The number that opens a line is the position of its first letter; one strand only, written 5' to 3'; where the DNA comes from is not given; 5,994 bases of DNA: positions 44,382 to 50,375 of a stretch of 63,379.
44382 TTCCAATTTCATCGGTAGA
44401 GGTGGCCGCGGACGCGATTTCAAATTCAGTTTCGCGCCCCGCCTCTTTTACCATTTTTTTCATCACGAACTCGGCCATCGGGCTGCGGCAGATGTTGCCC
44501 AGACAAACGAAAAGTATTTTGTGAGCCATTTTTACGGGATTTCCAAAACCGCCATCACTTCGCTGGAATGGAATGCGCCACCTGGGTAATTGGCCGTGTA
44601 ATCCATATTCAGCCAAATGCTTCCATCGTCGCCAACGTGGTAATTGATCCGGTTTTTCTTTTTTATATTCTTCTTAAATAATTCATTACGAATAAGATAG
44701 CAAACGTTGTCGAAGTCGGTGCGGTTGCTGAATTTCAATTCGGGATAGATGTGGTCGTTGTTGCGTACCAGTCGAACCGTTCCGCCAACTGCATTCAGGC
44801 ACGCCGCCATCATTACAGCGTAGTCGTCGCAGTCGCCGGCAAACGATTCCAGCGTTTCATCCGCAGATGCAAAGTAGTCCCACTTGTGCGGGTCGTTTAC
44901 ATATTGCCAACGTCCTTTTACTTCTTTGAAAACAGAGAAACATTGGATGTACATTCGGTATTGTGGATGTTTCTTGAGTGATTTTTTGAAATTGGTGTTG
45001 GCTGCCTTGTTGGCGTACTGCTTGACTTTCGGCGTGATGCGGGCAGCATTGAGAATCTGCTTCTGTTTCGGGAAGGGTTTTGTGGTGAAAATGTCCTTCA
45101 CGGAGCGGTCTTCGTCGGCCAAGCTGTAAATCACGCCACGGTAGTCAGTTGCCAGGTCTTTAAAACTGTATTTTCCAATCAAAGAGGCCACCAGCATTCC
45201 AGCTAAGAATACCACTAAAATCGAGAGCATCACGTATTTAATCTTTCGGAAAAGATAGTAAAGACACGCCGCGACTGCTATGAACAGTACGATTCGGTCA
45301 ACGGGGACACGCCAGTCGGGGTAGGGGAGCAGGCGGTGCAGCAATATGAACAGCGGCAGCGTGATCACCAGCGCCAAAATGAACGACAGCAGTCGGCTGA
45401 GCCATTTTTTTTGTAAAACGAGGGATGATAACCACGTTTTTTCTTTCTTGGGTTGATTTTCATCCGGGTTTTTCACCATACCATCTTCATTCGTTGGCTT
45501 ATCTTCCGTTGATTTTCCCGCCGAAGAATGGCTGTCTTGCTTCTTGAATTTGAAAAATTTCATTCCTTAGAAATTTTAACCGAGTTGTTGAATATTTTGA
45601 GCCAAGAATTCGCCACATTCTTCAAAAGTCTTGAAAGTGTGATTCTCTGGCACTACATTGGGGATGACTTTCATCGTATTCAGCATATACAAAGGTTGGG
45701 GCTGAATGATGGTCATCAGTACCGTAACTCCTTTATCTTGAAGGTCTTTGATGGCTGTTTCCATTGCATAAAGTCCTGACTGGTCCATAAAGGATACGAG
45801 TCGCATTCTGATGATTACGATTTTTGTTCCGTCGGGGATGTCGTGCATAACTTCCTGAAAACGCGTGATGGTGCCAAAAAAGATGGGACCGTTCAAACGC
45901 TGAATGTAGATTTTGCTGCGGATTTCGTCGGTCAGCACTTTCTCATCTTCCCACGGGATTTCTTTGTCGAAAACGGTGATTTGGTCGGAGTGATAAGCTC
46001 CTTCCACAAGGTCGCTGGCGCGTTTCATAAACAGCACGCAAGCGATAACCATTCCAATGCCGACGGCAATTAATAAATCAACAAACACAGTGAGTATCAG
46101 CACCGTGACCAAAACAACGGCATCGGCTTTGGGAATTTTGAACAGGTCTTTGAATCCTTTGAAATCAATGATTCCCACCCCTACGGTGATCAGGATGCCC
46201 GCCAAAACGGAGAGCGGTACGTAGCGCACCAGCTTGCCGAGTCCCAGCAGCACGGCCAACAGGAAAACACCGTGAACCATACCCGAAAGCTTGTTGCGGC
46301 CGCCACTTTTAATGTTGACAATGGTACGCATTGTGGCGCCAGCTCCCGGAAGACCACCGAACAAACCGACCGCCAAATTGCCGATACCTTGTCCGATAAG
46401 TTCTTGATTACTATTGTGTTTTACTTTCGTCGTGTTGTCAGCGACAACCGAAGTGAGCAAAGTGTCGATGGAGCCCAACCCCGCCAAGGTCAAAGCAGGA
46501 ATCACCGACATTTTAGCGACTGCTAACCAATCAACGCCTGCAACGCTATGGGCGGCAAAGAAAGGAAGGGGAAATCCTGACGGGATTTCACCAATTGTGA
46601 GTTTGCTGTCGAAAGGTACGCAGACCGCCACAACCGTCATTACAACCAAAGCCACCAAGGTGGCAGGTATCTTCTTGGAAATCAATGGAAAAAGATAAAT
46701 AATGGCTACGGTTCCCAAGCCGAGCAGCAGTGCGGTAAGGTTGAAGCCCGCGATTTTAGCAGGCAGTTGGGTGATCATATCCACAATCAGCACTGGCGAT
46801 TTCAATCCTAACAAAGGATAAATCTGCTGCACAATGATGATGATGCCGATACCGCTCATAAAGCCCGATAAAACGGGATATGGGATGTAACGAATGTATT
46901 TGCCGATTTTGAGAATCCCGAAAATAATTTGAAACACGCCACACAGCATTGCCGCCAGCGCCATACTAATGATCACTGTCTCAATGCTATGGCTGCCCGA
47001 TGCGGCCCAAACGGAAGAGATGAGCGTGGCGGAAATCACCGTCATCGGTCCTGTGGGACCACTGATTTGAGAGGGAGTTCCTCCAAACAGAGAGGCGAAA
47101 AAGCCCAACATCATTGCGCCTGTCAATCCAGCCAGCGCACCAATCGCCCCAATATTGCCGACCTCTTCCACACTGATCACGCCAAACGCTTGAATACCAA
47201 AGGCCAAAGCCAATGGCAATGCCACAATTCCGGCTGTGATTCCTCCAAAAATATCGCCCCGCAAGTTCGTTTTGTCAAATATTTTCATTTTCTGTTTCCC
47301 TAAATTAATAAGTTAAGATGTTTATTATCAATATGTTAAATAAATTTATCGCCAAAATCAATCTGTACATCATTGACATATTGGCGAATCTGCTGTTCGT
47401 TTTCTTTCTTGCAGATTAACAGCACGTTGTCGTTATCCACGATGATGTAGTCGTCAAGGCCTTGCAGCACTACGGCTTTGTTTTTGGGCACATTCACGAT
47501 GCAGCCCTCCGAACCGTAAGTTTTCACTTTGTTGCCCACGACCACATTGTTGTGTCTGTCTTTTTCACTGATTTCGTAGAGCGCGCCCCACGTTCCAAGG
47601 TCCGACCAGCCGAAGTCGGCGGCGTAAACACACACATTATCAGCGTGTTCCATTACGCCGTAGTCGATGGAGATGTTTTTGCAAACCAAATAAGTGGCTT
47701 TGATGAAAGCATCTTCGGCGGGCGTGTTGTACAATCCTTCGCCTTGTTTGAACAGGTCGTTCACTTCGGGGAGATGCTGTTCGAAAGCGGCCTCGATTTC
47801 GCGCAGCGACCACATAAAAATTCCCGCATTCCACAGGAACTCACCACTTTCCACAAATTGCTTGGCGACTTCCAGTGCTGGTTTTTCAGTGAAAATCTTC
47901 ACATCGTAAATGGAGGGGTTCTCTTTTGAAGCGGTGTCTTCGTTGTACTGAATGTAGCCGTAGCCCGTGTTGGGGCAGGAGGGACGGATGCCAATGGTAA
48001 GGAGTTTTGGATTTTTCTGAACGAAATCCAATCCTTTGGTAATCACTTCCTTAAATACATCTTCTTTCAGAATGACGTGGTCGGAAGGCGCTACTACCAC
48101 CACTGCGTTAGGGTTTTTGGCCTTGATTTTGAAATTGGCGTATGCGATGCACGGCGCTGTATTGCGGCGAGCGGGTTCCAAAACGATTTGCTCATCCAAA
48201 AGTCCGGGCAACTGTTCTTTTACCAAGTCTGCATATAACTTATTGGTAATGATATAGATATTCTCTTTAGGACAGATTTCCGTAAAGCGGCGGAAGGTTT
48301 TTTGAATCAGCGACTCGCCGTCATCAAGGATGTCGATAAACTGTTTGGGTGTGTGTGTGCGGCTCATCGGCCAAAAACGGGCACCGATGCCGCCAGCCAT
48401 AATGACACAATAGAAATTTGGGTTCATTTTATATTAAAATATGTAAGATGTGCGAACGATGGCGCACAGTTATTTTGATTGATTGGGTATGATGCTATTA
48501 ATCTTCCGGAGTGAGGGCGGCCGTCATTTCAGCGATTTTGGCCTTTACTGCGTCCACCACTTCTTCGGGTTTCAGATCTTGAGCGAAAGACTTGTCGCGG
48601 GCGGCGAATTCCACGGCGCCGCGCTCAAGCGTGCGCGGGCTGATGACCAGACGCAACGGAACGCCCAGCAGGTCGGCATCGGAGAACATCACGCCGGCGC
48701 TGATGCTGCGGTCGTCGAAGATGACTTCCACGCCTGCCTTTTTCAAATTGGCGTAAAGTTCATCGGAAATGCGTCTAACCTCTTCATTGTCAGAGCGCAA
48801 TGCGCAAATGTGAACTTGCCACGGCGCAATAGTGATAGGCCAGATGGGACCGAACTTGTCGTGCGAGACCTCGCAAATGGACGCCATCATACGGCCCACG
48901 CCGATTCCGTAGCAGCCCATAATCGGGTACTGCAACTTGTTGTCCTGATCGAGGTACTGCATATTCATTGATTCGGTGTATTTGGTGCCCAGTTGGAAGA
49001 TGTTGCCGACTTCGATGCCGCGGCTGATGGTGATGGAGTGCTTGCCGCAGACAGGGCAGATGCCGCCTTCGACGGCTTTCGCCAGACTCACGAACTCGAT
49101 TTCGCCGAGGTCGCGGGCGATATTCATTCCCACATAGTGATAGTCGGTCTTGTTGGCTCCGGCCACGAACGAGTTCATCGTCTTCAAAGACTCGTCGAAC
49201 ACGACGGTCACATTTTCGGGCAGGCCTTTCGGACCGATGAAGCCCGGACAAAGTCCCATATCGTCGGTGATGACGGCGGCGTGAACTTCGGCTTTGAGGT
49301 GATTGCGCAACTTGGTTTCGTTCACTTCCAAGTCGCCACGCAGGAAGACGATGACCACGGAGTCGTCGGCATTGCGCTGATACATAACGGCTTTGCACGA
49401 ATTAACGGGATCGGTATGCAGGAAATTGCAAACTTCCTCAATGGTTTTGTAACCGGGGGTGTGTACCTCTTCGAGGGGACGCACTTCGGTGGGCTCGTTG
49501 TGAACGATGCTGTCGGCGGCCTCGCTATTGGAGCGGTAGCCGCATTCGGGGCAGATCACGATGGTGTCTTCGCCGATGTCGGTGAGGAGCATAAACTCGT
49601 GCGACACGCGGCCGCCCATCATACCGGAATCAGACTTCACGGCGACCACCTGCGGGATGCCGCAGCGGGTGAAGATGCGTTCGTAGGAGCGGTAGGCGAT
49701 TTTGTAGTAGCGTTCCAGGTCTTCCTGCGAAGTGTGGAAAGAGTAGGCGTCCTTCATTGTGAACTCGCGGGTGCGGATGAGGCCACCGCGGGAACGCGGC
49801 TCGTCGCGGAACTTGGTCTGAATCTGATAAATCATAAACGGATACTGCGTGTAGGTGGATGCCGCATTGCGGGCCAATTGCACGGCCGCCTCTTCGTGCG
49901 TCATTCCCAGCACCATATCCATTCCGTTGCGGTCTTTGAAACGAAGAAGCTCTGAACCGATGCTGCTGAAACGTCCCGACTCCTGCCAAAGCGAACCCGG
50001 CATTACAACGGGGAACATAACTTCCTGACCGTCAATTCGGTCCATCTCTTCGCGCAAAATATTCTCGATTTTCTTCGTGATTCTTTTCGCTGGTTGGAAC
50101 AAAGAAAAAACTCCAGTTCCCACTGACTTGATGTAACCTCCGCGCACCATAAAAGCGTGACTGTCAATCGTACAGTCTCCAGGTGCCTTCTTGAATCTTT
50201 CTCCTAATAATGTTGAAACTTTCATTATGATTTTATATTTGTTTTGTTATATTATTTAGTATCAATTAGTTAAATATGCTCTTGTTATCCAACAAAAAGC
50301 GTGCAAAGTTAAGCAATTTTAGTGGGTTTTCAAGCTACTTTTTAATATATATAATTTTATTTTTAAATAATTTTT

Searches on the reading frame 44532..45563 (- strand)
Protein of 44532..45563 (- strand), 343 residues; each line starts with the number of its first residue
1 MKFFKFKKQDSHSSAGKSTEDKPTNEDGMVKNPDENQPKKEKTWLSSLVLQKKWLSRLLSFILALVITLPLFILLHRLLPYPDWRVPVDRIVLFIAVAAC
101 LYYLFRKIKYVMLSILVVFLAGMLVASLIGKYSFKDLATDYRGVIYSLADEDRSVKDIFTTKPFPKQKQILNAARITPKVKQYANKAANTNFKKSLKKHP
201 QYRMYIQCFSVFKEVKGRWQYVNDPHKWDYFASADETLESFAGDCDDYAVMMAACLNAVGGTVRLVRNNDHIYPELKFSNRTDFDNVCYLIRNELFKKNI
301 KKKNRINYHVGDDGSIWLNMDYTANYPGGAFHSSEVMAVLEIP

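Call 47: search_protein_families(library=pfam, proteins=[window:44532-45563:-])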
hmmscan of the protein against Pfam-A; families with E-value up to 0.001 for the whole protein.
window:44532-45563:- (343 aa): 1 family
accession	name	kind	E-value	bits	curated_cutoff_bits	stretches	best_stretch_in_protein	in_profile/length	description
PF01841.26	Transglut_core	-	2e-05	25.3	23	1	210-268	20-77/108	Transglutaminase-like superfamily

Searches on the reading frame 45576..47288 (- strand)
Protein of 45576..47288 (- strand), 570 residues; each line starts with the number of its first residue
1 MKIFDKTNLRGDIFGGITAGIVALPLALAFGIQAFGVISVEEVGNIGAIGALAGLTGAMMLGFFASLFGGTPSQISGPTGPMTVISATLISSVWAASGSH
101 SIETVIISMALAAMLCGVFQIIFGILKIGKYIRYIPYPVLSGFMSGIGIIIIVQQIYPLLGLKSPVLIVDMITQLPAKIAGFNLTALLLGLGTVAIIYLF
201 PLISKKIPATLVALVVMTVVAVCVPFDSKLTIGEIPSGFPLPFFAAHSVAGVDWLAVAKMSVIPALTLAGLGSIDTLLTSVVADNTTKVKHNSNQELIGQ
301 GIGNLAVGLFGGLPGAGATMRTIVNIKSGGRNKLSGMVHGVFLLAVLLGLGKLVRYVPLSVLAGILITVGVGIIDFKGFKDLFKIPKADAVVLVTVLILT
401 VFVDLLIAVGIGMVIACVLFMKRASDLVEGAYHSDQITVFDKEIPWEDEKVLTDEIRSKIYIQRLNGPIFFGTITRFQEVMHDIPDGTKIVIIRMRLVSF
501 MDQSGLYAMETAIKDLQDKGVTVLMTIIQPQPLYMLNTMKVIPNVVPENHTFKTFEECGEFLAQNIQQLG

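Call 47: search_protein_families(library=pfam, proteins=[window:45576-47288:-])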
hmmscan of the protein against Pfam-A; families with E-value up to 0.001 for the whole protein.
window:45576-47288:- (570 aa): 2 families
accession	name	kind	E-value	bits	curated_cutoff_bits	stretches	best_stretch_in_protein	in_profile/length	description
PF00916.26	Sulfate_transp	-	1.3e-79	268.2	23.2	1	9-394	1-378/380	Sulfate permease family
PF01740.26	STAS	-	1.1e-13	51.3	22.6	1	455-557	5-105/106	STAS domain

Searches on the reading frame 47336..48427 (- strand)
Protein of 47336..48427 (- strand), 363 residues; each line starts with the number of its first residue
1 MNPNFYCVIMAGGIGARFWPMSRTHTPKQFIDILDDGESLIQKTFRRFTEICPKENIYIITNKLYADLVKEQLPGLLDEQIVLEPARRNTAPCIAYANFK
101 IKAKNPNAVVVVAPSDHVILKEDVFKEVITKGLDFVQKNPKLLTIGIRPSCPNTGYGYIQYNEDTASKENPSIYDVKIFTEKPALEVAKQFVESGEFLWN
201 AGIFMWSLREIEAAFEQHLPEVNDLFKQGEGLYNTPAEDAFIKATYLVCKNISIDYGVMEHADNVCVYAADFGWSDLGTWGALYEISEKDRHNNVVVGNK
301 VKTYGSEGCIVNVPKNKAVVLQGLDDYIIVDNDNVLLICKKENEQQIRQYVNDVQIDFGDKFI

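Call 47: search_protein_families(library=pfam, proteins=[window:47336-48427:-])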
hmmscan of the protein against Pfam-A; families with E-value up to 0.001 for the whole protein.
window:47336-48427:- (363 aa): 3 families
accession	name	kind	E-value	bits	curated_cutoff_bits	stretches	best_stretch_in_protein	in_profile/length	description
PF00483.29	NTP_transferase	-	1.7e-36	126.5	21.2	1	8-291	3-243/245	Nucleotidyl transferase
PF22640.1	ManC_GMP_beta-helix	-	4e-06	27.1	27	1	306-352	8-53/55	MannoseP isomerase/GMP-like beta-helix domain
PF12804.13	NTP_transf_3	-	1.1e-05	26.1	27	1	7-130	1-109/160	MobA-like NTP transferase domain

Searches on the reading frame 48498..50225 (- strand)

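Call 47: search_protein_families(library=pfam, proteins=[window:48498-50225:-])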
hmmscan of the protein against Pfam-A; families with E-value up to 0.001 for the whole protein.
window:48498-50225:- (575 aa): 3 families
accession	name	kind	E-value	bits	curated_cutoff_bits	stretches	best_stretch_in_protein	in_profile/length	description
PF00587.30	tRNA-synt_2b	-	1.3e-32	113.7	29.3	1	95-452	2-177/179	tRNA synthetase class II core domain (G, H, P, S and T)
PF04073.20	tRNA_edit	-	2.8e-19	69.8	25.5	1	256-365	1-114/123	Aminoacyl-tRNA editing domain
PF03129.25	HGTP_anticodon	-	1.3e-16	61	21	1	470-562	1-93/94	Anticodon binding domain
